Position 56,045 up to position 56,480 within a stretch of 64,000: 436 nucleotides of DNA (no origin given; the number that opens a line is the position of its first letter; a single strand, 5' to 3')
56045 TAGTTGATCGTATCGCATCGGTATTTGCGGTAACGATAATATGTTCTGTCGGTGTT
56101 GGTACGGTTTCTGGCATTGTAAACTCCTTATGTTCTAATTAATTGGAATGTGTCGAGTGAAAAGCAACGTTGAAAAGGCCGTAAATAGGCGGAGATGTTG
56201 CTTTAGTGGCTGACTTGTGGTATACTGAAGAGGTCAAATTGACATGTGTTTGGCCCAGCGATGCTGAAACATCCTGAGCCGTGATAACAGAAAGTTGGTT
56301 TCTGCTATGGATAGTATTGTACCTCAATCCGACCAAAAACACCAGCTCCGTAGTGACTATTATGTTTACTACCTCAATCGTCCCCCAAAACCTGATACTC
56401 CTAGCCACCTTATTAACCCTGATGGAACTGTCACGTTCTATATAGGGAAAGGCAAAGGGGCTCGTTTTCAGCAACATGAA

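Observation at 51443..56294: Shared promoter plus covarying RNA element upstream of two unrelated antisense endonucleases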

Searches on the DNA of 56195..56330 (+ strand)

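Call 116: search_dna_similar(query=window:56195-56330:+, collection=phages, mode=distant, max_evalue=0.01, max_rows=15)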
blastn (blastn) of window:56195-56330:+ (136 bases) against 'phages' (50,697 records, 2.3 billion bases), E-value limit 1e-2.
No match.
